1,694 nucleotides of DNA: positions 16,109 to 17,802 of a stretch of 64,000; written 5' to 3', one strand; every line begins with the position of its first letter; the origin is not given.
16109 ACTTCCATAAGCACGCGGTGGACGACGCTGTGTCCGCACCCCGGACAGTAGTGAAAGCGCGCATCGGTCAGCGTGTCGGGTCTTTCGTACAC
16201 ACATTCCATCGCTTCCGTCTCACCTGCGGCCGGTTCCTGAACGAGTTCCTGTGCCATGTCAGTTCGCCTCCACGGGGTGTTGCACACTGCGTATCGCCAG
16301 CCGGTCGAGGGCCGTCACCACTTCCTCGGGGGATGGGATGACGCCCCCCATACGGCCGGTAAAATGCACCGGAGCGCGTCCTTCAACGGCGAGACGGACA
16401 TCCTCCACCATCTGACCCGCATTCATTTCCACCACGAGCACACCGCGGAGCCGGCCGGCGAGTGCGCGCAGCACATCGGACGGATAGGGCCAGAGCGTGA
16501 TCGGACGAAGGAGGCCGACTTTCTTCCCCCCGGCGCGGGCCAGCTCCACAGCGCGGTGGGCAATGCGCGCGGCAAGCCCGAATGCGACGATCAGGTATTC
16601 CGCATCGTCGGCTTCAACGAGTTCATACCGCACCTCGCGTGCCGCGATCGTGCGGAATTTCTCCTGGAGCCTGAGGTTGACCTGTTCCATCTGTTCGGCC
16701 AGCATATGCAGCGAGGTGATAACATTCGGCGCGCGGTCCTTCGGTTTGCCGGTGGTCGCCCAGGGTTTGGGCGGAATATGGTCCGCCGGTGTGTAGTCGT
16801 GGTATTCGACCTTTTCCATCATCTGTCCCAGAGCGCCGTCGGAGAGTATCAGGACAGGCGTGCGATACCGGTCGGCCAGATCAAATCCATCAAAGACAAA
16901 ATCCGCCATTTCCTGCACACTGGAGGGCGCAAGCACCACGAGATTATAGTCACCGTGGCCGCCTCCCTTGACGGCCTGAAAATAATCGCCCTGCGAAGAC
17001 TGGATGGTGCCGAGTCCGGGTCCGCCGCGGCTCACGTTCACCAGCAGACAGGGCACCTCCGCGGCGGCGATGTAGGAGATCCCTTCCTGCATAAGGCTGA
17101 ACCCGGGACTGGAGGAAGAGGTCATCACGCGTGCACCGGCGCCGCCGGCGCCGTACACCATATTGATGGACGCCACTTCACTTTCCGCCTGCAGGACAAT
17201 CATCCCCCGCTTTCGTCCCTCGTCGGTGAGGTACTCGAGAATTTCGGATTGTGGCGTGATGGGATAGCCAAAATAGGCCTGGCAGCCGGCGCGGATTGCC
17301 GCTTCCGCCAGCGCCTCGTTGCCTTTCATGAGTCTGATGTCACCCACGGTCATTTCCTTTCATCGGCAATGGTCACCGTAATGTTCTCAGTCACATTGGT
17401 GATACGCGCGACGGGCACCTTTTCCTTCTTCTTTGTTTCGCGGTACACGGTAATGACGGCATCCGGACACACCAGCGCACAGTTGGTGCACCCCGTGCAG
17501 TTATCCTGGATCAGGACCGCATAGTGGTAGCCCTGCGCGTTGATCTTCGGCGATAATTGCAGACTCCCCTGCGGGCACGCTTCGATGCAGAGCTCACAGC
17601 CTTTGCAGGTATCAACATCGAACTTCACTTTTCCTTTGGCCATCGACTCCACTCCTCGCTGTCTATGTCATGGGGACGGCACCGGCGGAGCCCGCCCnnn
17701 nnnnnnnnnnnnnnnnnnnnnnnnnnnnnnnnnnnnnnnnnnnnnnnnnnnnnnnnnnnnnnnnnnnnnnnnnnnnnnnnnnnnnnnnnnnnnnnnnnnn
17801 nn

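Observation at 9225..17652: Unassigned carbon-skeleton module: 4-subunit 2-oxoacid:ferredoxin oxidoreductase, IDH-like dehydrogenase, HMG-CoA-lyase-family enzyme, family III CoA-transferase and LeuCD-type dehydratase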

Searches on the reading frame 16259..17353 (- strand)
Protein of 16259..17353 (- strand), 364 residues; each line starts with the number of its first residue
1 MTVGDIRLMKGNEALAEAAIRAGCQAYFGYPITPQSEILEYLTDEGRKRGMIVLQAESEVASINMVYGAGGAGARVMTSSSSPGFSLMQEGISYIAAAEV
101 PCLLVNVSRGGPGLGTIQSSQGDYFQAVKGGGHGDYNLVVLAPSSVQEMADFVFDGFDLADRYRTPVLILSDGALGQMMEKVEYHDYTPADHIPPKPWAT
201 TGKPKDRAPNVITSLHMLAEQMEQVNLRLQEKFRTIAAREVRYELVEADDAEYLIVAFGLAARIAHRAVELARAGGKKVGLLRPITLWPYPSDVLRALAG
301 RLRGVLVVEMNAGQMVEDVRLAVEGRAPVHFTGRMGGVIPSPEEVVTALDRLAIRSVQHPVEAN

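Call 4: search_protein_families(library=ncbifam, proteins=[window:16259-17353:-], max_evalue=0.00001)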
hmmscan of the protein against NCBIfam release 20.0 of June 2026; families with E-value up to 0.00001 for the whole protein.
window:16259-17353:- (364 aa): 13 families
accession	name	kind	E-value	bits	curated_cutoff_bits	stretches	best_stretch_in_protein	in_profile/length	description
NF005507.0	PRK07119.1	subfamily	1.2e-159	530.8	399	1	7-352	5-348/352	3-methyl-2-oxobutanoate dehydrogenase subunit VorB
NF006412.0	PRK08659.1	equivalog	6.2e-95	318.6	411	2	6-189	5-188/378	2-oxoacid:acceptor oxidoreductase subunit alpha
TIGR03710.1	OAFO_sf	subfamily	6.1e-75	252.9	482.75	2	5-199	192-386/561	2-oxoacid:acceptor oxidoreductase subunit alpha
NF007206.0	PRK09627.1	equivalog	1.2e-66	225.2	579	2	9-206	6-203/375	2-oxoglutarate synthase subunit alpha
NF041170.1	Oxoac_fdxalpha_Archa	equivalog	3.6e-44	151.1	800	1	8-186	237-426/636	2-oxoacid:ferredoxin oxidoreductase subunit alpha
TIGR03336.1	IOR_alpha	equivalog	1e-26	93.5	650.9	1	7-356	3-334/595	indolepyruvate ferredoxin oxidoreductase subunit alpha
NF040682.1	PorA_Arch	equivalog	8.4e-24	84.2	550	1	7-312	4-322/387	pyruvate synthase subunit PorA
NF006232.0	PRK08366.1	equivalog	8.8e-21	74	646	1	8-172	9-169/394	2-ketoisovalerate ferredoxin oxidoreductase subunit alpha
NF045764.1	PhenlGlyoxDHPadG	equivalog_domain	1.2e-19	70.1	700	2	9-173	5-167/398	NADH-dependent phenylglyoxylate dehydrogenase subunit alpha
NF007201.0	PRK09622.1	equivalog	1.3e-18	67.1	590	1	4-175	8-177/405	2-oxoacid:ferredoxin oxidoreductase subunit alpha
NF006233.0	PRK08367.1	equivalog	5.1e-16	58.5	625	1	8-312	6-323/394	pyruvate ferredoxin oxidoreductase subunit alpha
NF045791.1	OxalOxredalpha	equivalog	4e-13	49.2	500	1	5-104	3-104/395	oxalate oxidoreductase subunit alpha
TIGR02176.1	pyruv_ox_red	equivalog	3.1e-10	38.6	911.35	1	8-309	3-324/1167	pyruvate:ferredoxin (flavodoxin) oxidoreductase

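Call 5: search_protein_families(library=pfam, proteins=[window:16259-17353:-], max_evalue=0.001)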
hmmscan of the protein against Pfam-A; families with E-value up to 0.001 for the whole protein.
window:16259-17353:- (364 aa): 4 families
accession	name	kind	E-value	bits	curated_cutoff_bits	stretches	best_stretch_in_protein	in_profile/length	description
PF01855.24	POR_N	-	2.1e-49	168.8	27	1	17-196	1-180/231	Pyruvate flavodoxin/ferredoxin oxidoreductase, thiamine diP-bdg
PF17147.9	PFOR_II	-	8.7e-25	87.5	27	1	251-345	1-102/102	Pyruvate:ferredoxin oxidoreductase core domain II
PF02780.25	Transketolase_C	-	0.00047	20.5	25.9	0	248-311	7-70/124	Transketolase, C-terminal domain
PF02776.23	TPP_enzyme_N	-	0.00084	19.5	26.8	0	9-109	1-100/119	Thiamine pyrophosphate enzyme, N-terminal TPP binding domain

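Call 64: search_solved_structures(query=window:16259-17353:-, max_evalue=0.00001)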
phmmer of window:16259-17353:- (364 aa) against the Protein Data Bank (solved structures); distinct sequences matched with E-value up to 0.00001: 10.
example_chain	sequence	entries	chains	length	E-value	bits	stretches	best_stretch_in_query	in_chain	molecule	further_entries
1yd7_A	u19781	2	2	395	2.5e-67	230.8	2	3-183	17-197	2-keto acid:ferredoxin oxidoreductase subunit alpha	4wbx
8ys5_A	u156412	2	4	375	3.1e-49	171.3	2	9-206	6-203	2-oxoglutarate synthase subunit alpha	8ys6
6n2n_A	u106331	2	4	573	7.4e-43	150.3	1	5-181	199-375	Pyruvate flavodoxin/ferredoxin oxidoreductase domain protein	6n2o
5b46_A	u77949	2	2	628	6.5e-25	91.3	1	11-176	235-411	2-oxoacid--ferredoxin oxidoreductase alpha subunit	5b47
5b48_A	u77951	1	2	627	2.6e-23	86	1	9-186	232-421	2-oxoacid--ferredoxin oxidoreductase alpha subunit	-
9bt4_B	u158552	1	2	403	1.4e-15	60.6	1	8-325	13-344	Pyruvate:Ferredoxin Oxidoreductase, subunit alpha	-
5c4i_A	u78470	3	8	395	1.1e-10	44.5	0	4-105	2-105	Oxalate oxidoreductase subunit alpha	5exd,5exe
6cin_A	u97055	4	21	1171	9.6e-09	38.1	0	9-187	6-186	PYRUVATE-FERREDOXIN OXIDOREDUCTASE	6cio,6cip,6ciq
7plm_A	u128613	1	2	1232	2.3e-07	33.6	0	10-189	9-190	Pyruvate:ferredoxin oxidoreductase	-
1b0p_A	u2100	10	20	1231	2.5e-07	33.5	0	10-189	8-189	PROTEIN (PYRUVATE-FERREDOXIN OXIDOREDUCTASE) | Pyruvate-Ferredoxin Oxidoreductase | PYRUVATE FERREDOXIN OXIDOREDUCTASE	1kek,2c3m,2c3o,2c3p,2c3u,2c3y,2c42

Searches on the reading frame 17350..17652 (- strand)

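Call 7: search_protein_families(library=ncbifam, proteins=[window:17350-17652:-], max_evalue=1e-8)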
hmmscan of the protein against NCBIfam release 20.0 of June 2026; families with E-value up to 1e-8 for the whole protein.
window:17350-17652:- (100 aa): 7 families
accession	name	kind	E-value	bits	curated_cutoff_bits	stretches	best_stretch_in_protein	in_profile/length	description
NF007205.0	PRK09626.1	equivalog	1e-14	54.5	93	1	7-74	10-78/105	2-oxoglutarate-acceptor oxidoreductase subunit OorD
NF042987.1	OGOR_delta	exception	2.6e-13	49.9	125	1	8-69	23-87/89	2-oxoglutarate ferredoxin oxidoreductase subunit delta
TIGR02179.1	PorD_KorD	subfamily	8e-12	45.1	60.05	0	5-35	46-76/78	2-oxoacid:acceptor oxidoreductase, delta subunit, pyruvate/2-ketoisovalerate family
NF006221.0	PRK08348.1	subfamily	1.1e-11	44.6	124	0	5-37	35-67/136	NADH-plastoquinone oxidoreductase subunit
NF040684.1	PorD_Arch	equivalog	7.9e-11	41.9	120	0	6-32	54-80/85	pyruvate synthase subunit PorD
NF042909.1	FMH_DH_FwdF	exception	1.4e-10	40.8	375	1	5-81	248-325/336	tungsten-dependent formylmethanofuran dehydrogenase subunit FwdF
NF005506.0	PRK07118.1-5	equivalog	8e-10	38.6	388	0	4-37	160-193/279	Fe-S cluster domain-containing protein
